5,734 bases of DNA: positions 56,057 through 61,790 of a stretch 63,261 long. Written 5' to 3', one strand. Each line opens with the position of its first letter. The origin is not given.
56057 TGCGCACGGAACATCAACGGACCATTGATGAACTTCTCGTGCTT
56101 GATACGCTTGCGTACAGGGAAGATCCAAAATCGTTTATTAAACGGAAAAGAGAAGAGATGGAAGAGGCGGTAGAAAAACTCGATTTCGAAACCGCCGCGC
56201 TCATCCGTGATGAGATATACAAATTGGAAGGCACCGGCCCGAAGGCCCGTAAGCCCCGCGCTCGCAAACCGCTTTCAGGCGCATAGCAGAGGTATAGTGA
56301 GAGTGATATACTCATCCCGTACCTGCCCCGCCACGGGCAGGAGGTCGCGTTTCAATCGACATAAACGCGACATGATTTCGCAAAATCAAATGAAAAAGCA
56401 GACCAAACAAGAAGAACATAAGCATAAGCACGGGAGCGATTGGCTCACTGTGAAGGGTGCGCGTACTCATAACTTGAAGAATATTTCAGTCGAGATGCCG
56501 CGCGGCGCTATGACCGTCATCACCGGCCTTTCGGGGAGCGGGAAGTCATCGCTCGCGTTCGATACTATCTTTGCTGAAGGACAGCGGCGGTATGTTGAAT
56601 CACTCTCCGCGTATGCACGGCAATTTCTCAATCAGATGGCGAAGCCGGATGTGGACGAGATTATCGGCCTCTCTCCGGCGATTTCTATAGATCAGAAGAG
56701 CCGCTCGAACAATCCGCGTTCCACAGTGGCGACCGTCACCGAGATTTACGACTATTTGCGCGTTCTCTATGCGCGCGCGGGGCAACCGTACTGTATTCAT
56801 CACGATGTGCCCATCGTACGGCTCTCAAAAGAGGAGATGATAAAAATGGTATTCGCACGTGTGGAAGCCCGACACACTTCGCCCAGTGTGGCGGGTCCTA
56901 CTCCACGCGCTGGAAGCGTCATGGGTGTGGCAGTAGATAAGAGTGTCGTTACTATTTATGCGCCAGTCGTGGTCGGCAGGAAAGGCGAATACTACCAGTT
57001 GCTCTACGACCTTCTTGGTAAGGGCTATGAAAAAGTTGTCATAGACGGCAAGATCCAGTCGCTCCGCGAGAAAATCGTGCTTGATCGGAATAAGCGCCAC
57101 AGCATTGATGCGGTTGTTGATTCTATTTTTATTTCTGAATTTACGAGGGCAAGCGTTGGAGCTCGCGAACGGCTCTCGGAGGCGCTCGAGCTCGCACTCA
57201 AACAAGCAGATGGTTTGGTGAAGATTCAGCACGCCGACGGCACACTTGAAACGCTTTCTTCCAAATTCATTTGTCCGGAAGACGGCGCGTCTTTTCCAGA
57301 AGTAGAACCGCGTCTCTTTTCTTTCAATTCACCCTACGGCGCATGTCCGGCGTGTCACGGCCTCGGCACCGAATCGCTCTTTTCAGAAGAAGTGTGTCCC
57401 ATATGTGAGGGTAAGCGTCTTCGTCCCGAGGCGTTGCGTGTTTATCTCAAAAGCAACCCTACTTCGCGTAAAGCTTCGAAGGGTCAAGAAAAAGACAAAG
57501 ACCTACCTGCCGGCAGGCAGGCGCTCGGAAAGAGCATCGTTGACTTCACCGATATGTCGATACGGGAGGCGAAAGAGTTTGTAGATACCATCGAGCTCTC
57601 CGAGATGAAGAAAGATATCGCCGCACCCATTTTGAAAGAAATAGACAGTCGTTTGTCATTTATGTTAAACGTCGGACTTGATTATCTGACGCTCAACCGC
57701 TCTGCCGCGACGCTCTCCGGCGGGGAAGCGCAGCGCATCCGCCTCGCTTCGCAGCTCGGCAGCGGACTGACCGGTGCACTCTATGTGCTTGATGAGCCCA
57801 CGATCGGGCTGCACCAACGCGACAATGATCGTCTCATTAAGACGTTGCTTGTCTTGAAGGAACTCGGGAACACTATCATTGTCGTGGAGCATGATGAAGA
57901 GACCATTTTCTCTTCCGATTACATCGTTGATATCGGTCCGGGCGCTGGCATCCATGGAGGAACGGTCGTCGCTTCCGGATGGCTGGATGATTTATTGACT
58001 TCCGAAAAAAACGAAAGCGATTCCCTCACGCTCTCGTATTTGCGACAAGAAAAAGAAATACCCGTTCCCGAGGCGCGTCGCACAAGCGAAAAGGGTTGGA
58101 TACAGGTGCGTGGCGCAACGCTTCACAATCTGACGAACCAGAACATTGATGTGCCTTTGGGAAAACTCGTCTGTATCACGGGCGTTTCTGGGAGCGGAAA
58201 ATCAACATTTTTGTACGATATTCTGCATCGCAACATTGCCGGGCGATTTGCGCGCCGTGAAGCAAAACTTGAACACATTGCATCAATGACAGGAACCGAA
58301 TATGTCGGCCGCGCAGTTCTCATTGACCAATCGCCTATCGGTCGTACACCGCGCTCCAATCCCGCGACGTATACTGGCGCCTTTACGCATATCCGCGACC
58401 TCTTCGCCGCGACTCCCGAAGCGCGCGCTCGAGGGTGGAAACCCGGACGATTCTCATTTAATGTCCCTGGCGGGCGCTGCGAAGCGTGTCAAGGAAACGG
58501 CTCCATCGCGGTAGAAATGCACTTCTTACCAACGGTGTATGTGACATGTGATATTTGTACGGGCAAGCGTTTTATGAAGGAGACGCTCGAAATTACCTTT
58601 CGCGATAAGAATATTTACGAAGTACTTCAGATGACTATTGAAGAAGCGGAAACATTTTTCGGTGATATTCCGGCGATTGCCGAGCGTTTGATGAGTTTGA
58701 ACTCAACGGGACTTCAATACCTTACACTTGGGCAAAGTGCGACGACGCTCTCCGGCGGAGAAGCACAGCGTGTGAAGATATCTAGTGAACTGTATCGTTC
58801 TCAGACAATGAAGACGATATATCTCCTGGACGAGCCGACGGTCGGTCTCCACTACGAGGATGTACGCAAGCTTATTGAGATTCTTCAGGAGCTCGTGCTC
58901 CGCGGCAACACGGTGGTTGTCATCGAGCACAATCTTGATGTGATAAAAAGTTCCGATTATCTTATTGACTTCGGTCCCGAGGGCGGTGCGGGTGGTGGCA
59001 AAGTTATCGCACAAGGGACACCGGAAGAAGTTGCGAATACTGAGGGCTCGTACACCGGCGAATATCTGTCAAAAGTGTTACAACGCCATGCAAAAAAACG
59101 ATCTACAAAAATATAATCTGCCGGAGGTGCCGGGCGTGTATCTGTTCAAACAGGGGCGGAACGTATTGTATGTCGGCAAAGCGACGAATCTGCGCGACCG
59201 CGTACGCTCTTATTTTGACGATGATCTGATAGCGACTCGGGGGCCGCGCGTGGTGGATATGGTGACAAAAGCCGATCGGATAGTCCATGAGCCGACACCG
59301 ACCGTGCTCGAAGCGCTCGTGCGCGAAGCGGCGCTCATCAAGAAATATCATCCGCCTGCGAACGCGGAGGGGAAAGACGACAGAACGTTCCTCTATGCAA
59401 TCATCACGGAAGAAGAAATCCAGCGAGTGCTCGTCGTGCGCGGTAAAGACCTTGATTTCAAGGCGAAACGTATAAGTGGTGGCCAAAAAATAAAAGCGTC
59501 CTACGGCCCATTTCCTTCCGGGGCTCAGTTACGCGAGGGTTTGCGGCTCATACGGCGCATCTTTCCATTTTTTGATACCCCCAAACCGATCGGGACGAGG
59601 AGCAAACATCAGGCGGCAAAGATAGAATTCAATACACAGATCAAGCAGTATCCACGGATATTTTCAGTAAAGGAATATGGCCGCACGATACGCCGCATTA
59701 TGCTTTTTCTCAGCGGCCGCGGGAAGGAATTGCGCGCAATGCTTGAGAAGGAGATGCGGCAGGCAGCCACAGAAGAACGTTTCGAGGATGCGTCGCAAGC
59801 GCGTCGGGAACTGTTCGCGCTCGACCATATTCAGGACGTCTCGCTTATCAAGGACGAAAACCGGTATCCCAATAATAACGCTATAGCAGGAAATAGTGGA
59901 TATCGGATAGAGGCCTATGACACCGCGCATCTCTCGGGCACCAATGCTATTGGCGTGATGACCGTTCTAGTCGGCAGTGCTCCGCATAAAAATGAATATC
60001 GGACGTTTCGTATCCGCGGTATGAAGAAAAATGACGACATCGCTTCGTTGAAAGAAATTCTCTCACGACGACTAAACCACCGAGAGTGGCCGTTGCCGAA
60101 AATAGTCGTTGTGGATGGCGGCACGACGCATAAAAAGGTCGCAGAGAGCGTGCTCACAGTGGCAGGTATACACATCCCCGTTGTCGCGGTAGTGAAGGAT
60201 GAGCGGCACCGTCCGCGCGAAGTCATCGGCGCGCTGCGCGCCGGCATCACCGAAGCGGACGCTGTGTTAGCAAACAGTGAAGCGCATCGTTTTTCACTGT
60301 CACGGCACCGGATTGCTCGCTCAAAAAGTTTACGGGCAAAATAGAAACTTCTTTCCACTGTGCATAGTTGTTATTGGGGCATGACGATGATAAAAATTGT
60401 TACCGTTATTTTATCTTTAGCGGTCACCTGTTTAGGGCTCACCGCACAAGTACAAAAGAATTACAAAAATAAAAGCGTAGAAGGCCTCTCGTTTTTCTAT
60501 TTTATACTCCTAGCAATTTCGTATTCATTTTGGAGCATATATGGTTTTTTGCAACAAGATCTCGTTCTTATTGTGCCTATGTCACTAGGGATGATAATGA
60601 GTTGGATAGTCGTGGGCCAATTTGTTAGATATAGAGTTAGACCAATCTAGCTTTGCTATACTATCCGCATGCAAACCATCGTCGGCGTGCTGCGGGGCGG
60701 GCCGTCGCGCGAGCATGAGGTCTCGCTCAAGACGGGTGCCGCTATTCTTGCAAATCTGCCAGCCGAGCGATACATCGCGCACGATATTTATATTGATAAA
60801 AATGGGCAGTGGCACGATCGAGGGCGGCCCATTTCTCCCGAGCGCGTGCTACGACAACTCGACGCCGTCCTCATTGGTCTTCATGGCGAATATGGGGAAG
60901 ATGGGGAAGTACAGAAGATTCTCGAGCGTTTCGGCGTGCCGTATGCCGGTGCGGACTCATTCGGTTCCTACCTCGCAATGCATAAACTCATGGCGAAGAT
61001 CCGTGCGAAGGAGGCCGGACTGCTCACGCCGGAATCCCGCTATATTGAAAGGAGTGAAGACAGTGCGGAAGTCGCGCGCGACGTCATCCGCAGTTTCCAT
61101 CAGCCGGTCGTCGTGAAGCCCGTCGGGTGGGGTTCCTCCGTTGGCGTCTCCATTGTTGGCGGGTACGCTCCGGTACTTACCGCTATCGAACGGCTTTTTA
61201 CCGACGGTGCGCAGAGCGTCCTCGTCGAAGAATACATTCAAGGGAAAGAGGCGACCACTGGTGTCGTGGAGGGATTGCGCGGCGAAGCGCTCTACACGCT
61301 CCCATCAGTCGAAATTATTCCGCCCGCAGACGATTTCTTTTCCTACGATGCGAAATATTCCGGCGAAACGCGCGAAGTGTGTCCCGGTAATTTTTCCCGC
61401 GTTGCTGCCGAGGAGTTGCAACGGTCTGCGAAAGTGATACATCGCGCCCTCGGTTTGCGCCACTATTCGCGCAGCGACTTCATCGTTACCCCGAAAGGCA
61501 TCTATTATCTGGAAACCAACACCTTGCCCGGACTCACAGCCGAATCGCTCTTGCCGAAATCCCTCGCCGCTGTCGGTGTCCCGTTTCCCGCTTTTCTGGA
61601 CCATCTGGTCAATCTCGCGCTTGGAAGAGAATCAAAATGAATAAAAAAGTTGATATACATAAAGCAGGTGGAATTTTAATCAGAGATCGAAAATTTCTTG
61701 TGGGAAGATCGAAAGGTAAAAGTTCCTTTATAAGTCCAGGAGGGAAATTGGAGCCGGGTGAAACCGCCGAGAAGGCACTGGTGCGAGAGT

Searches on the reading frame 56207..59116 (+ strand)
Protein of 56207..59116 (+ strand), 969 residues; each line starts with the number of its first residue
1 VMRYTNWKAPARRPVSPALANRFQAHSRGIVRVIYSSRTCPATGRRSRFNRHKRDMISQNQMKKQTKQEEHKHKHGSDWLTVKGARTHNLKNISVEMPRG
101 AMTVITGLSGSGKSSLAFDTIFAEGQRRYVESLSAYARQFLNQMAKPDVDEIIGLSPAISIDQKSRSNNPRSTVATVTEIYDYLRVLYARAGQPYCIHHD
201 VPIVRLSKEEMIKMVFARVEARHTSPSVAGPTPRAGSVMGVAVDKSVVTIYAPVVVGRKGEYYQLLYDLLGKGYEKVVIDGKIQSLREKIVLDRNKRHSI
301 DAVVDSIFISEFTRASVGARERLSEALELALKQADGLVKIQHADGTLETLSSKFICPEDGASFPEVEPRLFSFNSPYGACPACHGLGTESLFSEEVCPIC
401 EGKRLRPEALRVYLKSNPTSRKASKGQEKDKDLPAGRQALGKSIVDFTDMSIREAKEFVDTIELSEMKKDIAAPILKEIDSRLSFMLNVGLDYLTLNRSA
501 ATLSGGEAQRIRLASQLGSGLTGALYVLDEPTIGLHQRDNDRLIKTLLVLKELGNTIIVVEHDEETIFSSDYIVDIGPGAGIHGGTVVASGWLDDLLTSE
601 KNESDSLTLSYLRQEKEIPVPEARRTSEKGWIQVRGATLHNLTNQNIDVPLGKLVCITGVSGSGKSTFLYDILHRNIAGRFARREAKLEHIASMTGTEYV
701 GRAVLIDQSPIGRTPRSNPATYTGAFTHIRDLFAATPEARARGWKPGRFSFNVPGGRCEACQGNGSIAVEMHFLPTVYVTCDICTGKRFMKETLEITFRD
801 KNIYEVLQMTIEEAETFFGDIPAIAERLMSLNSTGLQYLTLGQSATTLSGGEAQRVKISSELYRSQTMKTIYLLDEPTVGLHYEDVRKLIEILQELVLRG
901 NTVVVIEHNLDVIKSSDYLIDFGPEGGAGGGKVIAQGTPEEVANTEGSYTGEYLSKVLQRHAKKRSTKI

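Call 20: search_protein_families(library=pfam, proteins=[window:56207-59116:+], max_evalue=0.001)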
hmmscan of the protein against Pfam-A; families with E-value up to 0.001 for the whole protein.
window:56207-59116:+ (969 aa): 13 families
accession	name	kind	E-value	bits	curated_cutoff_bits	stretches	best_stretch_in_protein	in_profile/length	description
PF17760.6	UvrA_inter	-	4.4e-23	81.7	23.3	1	245-344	16-109/109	UvrA interaction domain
PF00005.33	ABC_tran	-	1.2e-21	78.1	25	1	824-878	85-136/137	ABC transporter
PF13304.12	AAA_21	-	6.3e-10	40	27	0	857-904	247-294/304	AAA domain, putative AbiEii toxin, Type IV TA system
PF02463.25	SMC_N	-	1.1e-08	35.2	40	0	86-573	11-208/220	RecF/RecN/SMC N terminal domain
PF13555.12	AAA_29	-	2.4e-08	34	27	0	95-116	17-38/61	P-loop containing region of AAA domain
PF03193.22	RsgA_GTPase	-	6.3e-07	29.8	30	1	53-117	62-123/174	RsgA GTPase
PF13191.12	AAA_16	-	1.8e-06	29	32.6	0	95-142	19-70/167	AAA ATPase domain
PF13476.12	AAA_23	-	9e-06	26.9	27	0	643-669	11-36/201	AAA domain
PF00684.25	DnaJ_CXXCXGXG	-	2.2e-05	25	32.7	0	757-788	17-51/65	DnaJ central domain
PF13481.12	AAA_25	-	8.3e-05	22.7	27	0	649-675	30-56/195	AAA domain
PF20720.3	nSTAND3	-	8.8e-05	22.7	27.2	0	653-678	18-43/155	Novel STAND NTPase 3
PF20703.3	nSTAND1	-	0.00021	21.5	27.1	0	86-118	19-51/379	Novel STAND NTPase 1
PF13175.12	AAA_15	-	0.00029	21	32.1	0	865-906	325-366/374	AAA ATPase domain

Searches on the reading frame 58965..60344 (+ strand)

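Call 20: search_protein_families(library=pfam, proteins=[window:58965-60344:+], max_evalue=0.001)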
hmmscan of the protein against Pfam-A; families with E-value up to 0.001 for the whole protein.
window:58965-60344:+ (459 aa): 2 families
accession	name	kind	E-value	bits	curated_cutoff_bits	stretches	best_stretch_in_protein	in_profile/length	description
PF08459.17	UvrC_RNaseH_dom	-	1.1e-28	100.5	22.3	1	313-429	11-123/159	UvrC RNAse H endonuclease domain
PF01541.30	GIY-YIG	-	1.8e-05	25.4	22.6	1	57-130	3-74/78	GIY-YIG catalytic domain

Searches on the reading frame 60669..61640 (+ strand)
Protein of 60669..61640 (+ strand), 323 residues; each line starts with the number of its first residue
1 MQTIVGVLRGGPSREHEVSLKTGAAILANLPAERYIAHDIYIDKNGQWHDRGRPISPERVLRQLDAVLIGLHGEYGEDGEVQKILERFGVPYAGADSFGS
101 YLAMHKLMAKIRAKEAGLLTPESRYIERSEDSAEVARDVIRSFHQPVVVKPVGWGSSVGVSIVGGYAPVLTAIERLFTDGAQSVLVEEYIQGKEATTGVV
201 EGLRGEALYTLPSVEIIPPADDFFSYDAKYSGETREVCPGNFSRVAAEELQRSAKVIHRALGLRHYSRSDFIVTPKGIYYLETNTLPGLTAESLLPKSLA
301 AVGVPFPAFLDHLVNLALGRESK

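Call 20: search_protein_families(library=pfam, proteins=[window:60669-61640:+], max_evalue=0.001)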
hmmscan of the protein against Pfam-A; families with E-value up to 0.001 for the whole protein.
window:60669-61640:+ (323 aa): 3 families
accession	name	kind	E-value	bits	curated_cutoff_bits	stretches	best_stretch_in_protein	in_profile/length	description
PF07478.18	Dala_Dala_lig_C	-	9.7e-36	123.6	24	1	117-314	6-203/204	D-ala D-ala ligase C-terminus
PF01820.27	Dala_Dala_lig_N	-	1.1e-22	81.2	34.6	2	5-49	2-46/121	D-ala D-ala ligase N-terminus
PF01071.24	GARS_A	-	8.7e-06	26.1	27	1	124-198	19-97/194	Phosphoribosylglycinamide synthetase, ATP-grasp (A) domain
